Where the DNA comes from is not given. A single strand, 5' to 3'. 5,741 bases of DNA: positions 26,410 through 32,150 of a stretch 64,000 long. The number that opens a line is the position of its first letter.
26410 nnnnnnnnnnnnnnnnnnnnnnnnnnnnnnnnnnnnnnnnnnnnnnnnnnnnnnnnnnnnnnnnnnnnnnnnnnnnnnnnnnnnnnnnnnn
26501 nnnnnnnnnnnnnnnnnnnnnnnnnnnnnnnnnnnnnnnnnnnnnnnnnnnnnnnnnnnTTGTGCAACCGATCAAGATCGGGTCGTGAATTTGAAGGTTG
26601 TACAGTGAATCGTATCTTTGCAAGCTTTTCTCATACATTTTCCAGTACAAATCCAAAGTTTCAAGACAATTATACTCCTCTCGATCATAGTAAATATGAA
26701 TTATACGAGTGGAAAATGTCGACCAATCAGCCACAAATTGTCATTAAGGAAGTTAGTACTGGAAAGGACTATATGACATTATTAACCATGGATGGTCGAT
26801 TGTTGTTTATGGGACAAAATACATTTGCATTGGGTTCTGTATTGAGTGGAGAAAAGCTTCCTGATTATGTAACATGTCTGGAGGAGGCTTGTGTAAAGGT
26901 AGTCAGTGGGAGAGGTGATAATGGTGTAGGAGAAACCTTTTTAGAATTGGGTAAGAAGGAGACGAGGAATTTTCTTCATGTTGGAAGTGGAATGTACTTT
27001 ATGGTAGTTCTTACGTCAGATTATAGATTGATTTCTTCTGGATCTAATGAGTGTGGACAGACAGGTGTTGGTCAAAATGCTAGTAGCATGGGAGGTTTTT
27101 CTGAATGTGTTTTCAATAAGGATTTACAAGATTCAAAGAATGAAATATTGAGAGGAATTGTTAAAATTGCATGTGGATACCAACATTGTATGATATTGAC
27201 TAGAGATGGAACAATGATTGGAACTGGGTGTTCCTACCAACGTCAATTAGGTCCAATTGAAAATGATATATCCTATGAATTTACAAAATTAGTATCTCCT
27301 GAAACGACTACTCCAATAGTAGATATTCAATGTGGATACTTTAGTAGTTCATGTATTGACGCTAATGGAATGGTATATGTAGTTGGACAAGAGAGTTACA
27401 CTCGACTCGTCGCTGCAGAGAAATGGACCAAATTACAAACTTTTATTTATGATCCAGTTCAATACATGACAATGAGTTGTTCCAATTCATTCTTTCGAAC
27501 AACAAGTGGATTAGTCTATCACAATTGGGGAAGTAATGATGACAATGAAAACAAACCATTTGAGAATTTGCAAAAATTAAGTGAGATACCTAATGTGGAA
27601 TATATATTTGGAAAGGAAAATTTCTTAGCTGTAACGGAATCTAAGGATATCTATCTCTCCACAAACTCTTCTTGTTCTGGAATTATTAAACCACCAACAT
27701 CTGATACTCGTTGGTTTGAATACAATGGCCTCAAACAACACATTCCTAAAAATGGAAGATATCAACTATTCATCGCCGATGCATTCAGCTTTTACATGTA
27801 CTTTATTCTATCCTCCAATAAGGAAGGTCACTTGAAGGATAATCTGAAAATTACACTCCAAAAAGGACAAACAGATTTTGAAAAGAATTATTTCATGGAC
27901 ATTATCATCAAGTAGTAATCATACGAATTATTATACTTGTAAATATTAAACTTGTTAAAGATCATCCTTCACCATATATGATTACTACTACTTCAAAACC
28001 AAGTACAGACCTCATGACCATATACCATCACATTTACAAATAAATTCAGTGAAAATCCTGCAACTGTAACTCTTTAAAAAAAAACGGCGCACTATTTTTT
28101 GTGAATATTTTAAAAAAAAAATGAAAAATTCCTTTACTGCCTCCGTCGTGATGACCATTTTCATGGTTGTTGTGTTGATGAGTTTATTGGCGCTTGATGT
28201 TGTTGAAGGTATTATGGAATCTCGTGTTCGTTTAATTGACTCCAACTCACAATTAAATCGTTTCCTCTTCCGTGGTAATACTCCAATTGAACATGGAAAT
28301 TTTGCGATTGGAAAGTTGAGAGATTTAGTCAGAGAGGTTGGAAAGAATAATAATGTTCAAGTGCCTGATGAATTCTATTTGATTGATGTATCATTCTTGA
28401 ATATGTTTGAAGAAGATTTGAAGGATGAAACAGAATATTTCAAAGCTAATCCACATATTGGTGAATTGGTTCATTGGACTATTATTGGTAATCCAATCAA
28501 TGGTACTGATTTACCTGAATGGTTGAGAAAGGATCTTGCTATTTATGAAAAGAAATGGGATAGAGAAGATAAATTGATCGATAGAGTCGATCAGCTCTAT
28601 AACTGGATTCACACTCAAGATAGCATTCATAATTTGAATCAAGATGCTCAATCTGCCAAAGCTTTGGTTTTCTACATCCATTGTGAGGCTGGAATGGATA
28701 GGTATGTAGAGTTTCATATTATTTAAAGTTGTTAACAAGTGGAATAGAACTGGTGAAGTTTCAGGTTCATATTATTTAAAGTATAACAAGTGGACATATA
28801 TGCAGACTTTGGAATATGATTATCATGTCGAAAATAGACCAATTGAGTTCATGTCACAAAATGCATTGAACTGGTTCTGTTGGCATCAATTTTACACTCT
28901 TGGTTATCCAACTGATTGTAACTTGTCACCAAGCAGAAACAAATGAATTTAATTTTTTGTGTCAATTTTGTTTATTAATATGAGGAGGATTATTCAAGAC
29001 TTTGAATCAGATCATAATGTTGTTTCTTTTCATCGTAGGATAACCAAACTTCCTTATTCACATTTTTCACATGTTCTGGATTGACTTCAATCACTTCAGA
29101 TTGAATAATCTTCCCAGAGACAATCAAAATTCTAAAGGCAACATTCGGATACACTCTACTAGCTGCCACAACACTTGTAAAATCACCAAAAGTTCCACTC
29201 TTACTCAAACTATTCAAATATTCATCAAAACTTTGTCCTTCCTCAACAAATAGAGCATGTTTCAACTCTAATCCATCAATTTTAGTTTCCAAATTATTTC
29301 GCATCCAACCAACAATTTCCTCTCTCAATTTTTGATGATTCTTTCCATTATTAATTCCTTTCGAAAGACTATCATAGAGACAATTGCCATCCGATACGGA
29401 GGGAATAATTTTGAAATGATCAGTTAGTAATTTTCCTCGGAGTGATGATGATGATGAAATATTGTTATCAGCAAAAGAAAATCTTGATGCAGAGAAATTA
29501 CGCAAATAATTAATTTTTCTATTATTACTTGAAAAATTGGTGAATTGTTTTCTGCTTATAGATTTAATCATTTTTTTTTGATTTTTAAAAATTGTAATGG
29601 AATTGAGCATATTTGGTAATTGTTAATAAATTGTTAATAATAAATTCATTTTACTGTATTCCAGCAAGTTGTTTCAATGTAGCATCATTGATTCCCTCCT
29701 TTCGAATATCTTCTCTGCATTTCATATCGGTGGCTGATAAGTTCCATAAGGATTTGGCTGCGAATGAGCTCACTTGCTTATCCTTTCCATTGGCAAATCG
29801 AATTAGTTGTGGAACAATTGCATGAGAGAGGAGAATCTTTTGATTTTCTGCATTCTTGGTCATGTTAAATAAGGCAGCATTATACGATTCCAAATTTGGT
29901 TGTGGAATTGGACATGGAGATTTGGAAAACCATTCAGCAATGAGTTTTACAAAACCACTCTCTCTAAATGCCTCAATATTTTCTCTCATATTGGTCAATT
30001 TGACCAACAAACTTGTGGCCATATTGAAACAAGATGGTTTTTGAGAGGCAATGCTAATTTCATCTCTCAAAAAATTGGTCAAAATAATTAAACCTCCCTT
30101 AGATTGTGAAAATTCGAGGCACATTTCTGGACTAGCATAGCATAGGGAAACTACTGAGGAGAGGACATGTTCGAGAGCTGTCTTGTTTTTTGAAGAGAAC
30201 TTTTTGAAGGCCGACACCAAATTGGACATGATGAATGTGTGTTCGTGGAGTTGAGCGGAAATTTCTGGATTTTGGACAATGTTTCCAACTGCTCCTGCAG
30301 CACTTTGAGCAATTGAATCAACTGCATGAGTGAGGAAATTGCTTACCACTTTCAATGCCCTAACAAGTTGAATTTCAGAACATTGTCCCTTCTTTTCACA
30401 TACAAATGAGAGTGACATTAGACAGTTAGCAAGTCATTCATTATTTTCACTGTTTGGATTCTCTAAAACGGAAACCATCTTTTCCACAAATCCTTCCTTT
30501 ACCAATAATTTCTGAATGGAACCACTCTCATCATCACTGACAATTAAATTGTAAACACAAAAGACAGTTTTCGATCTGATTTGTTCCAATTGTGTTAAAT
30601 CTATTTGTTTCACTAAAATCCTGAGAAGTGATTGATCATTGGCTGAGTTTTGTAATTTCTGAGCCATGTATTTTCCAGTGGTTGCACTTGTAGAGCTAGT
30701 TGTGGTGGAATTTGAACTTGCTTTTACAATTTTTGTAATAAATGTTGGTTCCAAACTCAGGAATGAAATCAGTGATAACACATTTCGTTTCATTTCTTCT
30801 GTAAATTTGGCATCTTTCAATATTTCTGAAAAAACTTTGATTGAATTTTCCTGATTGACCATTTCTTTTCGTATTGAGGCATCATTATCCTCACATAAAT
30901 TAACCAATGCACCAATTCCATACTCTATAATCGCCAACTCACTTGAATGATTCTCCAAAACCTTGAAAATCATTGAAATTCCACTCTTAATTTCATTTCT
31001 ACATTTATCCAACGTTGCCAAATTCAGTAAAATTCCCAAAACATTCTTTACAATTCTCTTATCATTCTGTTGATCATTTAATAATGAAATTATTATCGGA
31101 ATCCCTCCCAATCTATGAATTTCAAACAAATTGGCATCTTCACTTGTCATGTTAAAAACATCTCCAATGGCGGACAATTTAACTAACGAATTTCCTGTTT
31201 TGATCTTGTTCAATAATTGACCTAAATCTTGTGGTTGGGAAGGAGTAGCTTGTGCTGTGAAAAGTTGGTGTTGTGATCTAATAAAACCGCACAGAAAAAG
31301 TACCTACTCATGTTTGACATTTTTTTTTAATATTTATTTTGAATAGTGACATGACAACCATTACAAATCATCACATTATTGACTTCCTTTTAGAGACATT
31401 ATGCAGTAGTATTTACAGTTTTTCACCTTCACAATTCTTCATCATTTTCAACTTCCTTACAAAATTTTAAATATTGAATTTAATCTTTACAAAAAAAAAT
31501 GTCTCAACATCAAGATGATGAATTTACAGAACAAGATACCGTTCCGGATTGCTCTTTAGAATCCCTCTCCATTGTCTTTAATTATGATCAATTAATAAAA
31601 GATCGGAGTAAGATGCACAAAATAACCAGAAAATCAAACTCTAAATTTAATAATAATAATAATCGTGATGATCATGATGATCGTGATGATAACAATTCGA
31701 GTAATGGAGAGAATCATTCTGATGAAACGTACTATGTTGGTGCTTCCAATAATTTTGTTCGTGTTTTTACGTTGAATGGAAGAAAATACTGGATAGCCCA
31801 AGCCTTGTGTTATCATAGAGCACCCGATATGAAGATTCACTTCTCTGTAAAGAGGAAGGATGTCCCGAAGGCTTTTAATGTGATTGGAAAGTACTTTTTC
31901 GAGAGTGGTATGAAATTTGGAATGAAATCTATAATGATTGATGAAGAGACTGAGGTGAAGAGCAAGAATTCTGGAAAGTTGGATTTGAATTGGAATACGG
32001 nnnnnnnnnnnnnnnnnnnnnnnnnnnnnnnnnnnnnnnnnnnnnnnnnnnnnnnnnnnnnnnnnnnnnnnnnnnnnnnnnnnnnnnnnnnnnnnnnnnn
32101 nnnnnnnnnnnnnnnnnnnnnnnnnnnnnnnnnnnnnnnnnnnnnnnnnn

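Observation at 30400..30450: Armadillo-repeat gene split by a single in-frame TGA only 12 nt upstream of an in-frame ATG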

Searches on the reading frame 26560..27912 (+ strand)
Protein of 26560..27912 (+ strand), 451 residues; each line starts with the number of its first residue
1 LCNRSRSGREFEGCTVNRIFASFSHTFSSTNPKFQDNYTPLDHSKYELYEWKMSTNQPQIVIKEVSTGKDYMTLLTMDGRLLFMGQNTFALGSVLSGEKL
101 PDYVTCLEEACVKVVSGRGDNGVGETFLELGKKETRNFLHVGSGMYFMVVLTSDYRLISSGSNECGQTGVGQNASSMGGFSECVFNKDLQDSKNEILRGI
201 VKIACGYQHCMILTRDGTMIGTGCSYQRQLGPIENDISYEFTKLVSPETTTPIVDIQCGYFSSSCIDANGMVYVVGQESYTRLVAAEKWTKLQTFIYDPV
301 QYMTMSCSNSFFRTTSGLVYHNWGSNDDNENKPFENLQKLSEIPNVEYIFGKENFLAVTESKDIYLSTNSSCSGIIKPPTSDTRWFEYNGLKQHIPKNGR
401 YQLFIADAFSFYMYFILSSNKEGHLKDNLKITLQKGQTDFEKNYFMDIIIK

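Call 7: search_protein_families(library=pfam, max_evalue=0.1, proteins=[window:26560-27912:+])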
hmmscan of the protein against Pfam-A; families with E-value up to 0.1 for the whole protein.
window:26560-27912:+ (451 aa): 4 families
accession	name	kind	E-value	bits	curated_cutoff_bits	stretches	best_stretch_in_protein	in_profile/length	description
PF25390.1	WD40_RLD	-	2.2e-31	109.9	150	2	196-365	140-320/363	RCC1-like domain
PF13540.12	RCC1_2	-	1.1e-16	60.5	22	2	200-227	1-28/30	Regulator of chromosome condensation (RCC1) repeat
PF00415.24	RCC1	-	0.00071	20.5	21.7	0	194-213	29-50/50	Regulator of chromosome condensation (RCC1) repeat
PF14727.13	PHTB1_N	-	0.016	15.3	28.6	0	49-102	124-179/361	PTHB1 N-terminal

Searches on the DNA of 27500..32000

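Call 17: search_rna_families(source=window, start=27500, end=32000, threshold=evalue, max_evalue=10)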
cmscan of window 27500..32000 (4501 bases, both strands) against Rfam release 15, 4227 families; matches with E-value up to 10: 7.
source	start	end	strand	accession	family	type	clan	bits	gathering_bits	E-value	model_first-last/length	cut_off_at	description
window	29002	29070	-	RF00318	snoZ175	Gene; snRNA; snoRNA; CD-box;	-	21.9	43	6.2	1-81/81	no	Small nucleolar RNA Z175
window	29443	29484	+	RF01422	snoR116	Gene; snRNA; snoRNA; CD-box;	-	20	47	2.7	1-86/86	no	small nucleolar RNA snoR116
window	29443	29484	+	RF01526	ceN106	Gene; snRNA; snoRNA; CD-box;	-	19.1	60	2.4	1-77/77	no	C. elegans snoRNA ceN106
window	30436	30541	-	RF01177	snR67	Gene; snRNA; snoRNA; CD-box;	CL00053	19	55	1.5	1-83/83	no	Small nucleolar RNA snR67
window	30727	30820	-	RF02510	PYLIS_3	Cis-reg;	-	16.9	38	3.3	1-100/100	no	Pyrrolysine insertion sequence mttB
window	28144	28198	+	RF01150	sR11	Gene; snRNA; snoRNA; CD-box;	-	16.9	39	8.9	1-57/57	no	Small nucleolar RNA sR11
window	27653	27776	+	RF02706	TeloSII_ncR30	Gene; sRNA;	-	16.7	86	1.4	1-226/226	no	TeloSII non coding RNA 30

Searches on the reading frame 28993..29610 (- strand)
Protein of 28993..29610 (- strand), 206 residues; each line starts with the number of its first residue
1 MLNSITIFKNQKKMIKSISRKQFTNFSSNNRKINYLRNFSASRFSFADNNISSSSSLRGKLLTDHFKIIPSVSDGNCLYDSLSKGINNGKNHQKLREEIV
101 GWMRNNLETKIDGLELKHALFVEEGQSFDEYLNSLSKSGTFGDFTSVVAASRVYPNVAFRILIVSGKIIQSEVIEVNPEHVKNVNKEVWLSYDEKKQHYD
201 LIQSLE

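Call 7: search_protein_families(library=pfam, max_evalue=0.1, proteins=[window:28993-29610:-])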
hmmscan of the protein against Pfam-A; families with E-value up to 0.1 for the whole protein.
window:28993-29610:- (206 aa): 2 families
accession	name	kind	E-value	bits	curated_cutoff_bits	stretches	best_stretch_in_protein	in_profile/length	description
PF02338.25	OTU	-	3.2e-08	34.6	23.3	1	73-199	2-128/128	OTU-like cysteine protease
PF10275.15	Peptidase_C65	-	0.013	15.5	24.3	1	66-202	104-241/243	Peptidase C65 Otubain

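Call 39: list_cluster_members(proteins=[window:28993-29610:-, window:31499-32683:+, window:26716-27912:+, window:37108-38055:+, window:39624-40391:-, window:35027-36526:-, window:23409-24239:-, window:34283-35008:+, window:33170-33871:+, window:25135-26274:+])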
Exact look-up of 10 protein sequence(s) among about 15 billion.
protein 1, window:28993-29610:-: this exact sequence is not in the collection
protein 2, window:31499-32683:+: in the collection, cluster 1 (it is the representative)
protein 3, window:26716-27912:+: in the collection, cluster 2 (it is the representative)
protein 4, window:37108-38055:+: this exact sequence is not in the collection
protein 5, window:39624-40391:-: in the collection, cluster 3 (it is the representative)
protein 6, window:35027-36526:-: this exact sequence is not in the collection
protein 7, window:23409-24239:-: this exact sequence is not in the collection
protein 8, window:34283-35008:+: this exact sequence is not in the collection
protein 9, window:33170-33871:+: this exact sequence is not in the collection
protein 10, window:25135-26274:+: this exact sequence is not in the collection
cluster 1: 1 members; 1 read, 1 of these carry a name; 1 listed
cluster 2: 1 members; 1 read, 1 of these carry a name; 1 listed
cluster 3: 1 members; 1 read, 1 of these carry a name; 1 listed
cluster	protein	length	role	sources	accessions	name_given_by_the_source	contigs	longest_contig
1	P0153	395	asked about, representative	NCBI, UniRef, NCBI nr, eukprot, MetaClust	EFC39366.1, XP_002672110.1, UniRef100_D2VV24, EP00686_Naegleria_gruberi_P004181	predicted protein [Naegleria gruberi] | Predicted protein n=1 Tax=Naegleria gruberi TaxID=5762 RepID=D2VV24_NAEGR | uncharacterized protein NAEGRDRAFT_72866 [Naegleria gruberi]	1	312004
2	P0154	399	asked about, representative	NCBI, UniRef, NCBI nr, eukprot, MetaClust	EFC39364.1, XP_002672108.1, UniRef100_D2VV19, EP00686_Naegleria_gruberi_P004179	predicted protein [Naegleria gruberi] | Predicted protein n=1 Tax=Naegleria gruberi TaxID=5762 RepID=D2VV19_NAEGR | uncharacterized protein NAEGRDRAFT_52488 [Naegleria gruberi]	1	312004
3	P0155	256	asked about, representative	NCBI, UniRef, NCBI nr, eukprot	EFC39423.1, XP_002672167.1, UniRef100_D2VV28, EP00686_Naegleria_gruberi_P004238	predicted protein [Naegleria gruberi] | Predicted protein n=1 Tax=Naegleria gruberi TaxID=5762 RepID=D2VV28_NAEGR | uncharacterized protein NAEGRDRAFT_72870 [Naegleria gruberi]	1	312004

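Call 40: find_homologous_proteins(query=window:28993-29610:-, max_evalue=1e-10)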
Query window:28993-29610:- (206 aa): 1 proteins with E <= 1e-10 among 162 candidates.
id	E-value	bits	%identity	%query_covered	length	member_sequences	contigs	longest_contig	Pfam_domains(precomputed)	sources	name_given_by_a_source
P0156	5.4e-120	416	100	94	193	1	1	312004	PF02338.26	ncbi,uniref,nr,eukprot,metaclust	ncbi:predicted protein [Naegleria gruberi]|uniref:Predicted protein n=1 Tax=Naegleria gruberi TaxID=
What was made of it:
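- On Nonsense (premature-stop) variant of an intact gene: Flanking genes have no annotated twin (calls 39, 40).
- None of the three flanking genes tested has an annotated twin (72866, RCC1 52488 and OTU; calls 39, 40).
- Tried and rejected: None is annotated (calls 39, 40), so allele versus duplicate stays open.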

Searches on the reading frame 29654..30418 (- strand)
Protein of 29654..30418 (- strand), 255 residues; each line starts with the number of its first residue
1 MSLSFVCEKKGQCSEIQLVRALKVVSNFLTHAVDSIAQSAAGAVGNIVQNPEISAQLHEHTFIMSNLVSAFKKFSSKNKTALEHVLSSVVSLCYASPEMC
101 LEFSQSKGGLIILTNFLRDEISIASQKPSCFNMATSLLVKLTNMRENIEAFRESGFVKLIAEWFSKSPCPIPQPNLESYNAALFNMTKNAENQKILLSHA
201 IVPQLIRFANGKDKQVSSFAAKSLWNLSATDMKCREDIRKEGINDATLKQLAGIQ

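Call 7: search_protein_families(library=pfam, max_evalue=0.1, proteins=[window:29654-30418:-])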
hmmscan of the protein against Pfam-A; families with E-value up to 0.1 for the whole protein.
window:29654-30418:- (255 aa): 5 families
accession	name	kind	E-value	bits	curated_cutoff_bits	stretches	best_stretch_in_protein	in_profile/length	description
PF24768.1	ARM_ARMC5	-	8.7e-08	32.3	79.9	1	20-77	27-84/289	ARMC5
PF00514.29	Arm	-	2e-05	24.9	20.6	0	191-229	3-41/41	Armadillo/beta-catenin-like repeat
PF21050.3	ARMC9_ARM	-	0.00062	20.2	27.3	1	1-87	33-117/120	LisH domain-containing protein ARMC9, ARM repeats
PF11865.14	mTOR_dom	-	0.035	14.5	27.6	0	28-103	75-147/160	Serine/threonine-protein kinase mTOR domain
PF10467.15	Inhibitor_I48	-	0.063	13.6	21.3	1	106-186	14-92/142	Peptidase inhibitor clitocypin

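Call 21: find_encoding_contigs(protein=window:29654-30418:-, flank=3000, max_places=4)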
Protein window:29654-30418:- (255 aa): no gene with exactly this product is on record in the collection.

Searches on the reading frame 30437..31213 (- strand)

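Call 7: search_protein_families(library=pfam, max_evalue=0.1, proteins=[window:30437-31213:-])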
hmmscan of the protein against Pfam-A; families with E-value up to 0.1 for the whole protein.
window:30437-31213:- (259 aa): 6 families
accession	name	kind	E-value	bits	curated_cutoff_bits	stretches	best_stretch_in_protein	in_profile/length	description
PF00514.29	Arm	-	1.6e-07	31.5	20.6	1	34-66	10-40/41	Armadillo/beta-catenin-like repeat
PF24768.1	ARM_ARMC5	-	1.9e-06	27.9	79.9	1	32-152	151-271/289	ARMC5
PF22964.2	ZER1-like_2nd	-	1.2e-05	24.6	27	1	20-156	152-291/356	Protein zer-1 homolog-like, C-terminal domain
PF24742.1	ARM_CUL7_CUL9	-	0.0021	18.6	27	0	42-96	101-158/172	CUL7/CUL9 ARM repeat domain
PF11841.14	ELMO_ARM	-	0.05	13.9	27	0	38-133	55-151/154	ELMO, armadillo-like helical domain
PF07293.16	DUF1450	-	0.073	13.3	30.1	0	69-110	6-46/75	Protein of unknown function (DUF1450)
